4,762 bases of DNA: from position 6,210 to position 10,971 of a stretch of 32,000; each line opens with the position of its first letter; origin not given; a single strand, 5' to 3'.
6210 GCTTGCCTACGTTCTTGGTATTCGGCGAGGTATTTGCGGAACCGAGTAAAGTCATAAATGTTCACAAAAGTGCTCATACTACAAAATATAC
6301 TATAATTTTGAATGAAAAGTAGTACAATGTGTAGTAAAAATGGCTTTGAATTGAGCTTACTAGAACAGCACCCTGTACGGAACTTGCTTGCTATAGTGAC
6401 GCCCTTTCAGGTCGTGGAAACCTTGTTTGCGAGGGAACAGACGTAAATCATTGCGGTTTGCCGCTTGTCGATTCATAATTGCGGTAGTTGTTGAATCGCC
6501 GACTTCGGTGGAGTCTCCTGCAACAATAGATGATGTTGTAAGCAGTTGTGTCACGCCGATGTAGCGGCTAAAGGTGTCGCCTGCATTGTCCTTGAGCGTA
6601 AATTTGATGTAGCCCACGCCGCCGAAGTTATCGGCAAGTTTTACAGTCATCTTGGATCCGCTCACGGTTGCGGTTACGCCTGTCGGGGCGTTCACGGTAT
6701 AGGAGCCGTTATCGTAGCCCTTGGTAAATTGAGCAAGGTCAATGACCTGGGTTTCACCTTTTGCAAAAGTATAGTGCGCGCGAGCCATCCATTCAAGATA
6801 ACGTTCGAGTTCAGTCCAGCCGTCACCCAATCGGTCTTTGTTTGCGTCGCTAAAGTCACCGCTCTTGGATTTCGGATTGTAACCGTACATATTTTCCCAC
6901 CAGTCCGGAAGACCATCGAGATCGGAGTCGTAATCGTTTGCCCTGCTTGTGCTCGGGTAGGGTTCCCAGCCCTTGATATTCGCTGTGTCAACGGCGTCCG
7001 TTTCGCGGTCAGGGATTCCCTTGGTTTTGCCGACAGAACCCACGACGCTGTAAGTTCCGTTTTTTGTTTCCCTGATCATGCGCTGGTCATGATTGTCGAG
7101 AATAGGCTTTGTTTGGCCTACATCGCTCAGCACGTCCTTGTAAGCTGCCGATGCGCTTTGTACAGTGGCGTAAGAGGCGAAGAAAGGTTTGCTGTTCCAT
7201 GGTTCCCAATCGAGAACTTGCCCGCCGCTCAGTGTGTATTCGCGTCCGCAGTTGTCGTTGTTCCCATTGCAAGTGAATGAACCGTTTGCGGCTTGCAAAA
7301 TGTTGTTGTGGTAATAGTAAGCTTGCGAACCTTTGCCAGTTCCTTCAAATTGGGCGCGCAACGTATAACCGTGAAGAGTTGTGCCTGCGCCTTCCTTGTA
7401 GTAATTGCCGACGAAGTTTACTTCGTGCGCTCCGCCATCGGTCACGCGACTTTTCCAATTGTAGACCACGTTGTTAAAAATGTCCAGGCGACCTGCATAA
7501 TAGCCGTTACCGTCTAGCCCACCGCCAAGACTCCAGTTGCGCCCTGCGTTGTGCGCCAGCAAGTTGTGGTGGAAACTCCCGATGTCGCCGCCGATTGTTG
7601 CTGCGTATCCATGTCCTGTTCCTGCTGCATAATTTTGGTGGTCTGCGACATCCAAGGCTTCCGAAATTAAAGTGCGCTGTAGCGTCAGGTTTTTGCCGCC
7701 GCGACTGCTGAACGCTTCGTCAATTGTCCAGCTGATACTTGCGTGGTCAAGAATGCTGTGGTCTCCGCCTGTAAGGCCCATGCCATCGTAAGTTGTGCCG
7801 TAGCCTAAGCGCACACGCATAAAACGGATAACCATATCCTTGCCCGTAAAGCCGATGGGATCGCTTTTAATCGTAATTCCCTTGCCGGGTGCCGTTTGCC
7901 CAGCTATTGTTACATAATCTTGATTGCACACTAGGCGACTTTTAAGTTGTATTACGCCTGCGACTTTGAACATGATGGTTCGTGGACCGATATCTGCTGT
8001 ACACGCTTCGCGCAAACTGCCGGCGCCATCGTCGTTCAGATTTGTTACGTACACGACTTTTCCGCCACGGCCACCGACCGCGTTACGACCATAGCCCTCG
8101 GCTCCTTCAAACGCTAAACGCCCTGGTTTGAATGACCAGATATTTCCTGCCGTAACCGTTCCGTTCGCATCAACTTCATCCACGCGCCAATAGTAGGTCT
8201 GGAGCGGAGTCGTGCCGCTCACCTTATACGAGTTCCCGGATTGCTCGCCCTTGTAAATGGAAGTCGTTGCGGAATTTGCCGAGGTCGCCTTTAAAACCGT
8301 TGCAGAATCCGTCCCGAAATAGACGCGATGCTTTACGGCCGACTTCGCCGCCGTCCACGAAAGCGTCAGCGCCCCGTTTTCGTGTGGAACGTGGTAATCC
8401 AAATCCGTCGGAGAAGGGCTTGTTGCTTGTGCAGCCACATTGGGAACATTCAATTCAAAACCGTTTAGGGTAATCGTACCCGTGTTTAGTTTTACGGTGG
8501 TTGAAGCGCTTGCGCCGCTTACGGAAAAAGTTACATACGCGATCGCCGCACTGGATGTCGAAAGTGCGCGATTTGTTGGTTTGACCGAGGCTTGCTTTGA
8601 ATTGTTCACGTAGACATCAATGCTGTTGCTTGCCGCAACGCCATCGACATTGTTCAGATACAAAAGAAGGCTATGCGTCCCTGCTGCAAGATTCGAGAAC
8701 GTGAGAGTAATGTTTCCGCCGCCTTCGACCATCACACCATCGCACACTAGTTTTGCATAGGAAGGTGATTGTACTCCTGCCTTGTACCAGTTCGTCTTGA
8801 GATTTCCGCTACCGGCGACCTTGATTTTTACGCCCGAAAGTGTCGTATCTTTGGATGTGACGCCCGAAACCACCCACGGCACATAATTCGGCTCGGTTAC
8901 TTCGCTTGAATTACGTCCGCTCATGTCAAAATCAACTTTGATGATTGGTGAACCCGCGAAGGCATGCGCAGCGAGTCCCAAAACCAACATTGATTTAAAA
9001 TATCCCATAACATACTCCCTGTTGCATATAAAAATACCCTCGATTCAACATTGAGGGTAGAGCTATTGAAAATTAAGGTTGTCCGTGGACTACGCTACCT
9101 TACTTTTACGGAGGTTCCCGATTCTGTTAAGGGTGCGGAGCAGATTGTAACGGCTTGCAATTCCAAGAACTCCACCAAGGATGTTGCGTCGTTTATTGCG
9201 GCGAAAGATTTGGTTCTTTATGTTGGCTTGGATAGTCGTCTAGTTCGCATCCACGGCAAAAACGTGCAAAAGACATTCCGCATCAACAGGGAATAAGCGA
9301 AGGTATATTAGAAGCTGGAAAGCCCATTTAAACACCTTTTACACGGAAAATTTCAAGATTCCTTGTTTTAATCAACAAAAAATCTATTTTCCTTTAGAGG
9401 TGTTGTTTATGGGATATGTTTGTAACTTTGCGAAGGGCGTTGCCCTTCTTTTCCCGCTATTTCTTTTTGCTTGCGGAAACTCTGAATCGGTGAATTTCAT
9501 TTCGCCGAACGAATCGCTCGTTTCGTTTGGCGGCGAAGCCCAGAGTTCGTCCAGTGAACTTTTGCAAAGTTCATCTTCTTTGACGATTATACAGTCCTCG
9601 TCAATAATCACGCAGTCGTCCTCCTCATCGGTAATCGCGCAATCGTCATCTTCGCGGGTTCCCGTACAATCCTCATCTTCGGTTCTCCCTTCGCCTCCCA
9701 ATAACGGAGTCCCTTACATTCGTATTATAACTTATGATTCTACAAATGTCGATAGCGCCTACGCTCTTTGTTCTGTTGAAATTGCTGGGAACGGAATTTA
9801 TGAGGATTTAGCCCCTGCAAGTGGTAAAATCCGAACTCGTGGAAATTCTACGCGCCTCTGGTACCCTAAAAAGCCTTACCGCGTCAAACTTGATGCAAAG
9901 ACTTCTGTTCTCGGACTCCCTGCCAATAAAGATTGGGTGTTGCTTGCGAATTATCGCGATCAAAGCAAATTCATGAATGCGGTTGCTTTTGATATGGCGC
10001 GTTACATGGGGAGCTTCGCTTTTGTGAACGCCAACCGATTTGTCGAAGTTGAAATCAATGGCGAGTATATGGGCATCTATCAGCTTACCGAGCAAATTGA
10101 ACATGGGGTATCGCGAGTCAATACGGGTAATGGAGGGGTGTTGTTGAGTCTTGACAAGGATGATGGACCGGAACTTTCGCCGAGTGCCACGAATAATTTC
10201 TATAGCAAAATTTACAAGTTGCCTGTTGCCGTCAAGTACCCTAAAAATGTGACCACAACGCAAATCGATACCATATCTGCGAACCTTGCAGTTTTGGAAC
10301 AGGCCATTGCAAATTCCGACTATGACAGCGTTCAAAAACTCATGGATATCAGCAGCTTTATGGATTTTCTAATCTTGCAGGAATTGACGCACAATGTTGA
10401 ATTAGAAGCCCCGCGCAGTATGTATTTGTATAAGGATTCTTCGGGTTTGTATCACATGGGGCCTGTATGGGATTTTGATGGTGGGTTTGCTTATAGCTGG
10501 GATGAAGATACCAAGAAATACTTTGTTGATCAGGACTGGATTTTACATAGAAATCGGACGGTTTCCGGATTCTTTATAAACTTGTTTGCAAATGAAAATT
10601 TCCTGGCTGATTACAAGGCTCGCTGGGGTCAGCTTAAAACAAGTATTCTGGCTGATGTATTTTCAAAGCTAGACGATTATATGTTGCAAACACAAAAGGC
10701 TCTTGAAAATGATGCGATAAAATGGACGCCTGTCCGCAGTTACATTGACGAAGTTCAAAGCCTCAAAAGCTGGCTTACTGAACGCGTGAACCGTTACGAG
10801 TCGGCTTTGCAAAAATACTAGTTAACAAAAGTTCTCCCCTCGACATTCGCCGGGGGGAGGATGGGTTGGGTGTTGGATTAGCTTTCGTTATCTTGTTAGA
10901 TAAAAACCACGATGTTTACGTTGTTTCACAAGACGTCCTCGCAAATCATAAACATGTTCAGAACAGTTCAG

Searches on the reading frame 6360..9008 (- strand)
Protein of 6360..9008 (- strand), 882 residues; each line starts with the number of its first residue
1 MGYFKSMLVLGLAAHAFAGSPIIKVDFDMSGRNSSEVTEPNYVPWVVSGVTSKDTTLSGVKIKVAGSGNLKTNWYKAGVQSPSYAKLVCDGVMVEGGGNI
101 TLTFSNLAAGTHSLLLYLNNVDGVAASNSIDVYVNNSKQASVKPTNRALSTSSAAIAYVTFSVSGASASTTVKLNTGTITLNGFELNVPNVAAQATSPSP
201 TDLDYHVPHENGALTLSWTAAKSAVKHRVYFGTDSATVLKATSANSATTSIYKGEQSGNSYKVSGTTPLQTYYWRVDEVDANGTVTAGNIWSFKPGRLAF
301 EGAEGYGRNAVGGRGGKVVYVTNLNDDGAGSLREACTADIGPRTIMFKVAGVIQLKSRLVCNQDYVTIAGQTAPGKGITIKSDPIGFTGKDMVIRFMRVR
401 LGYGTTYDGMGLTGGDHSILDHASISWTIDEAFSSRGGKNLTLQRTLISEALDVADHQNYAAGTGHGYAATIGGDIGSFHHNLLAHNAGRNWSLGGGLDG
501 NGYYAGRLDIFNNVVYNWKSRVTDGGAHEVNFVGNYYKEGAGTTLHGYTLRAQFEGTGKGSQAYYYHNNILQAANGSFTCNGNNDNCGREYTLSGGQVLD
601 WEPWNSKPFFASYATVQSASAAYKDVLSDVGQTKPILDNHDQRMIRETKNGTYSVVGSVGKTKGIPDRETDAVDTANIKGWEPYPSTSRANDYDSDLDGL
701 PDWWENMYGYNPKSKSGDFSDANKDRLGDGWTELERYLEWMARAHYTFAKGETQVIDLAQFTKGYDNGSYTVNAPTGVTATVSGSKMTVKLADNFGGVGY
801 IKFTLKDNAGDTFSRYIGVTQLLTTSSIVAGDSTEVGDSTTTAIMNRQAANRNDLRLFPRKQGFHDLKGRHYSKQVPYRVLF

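Call 9: search_protein_families(library=pfam, proteins=[window:6360-9008:-], max_evalue=0.001)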
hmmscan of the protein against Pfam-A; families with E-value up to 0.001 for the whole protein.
window:6360-9008:- (882 aa): 1 family
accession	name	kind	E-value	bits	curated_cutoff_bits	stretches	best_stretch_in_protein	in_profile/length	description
PF16656.11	Pur_ac_phosph_N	-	0.00057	20.8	30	0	212-279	13-79/93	Purple acid Phosphatase, N-terminal domain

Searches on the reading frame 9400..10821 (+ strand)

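Call 9: search_protein_families(library=pfam, proteins=[window:9400-10821:+], max_evalue=0.001)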
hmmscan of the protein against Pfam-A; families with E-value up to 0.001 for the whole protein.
window:9400-10821:+ (473 aa): 1 family
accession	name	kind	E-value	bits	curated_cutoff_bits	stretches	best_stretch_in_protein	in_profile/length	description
PF08757.17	CotH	-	2.2e-48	165.8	23.8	1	144-462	1-318/322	CotH kinase protein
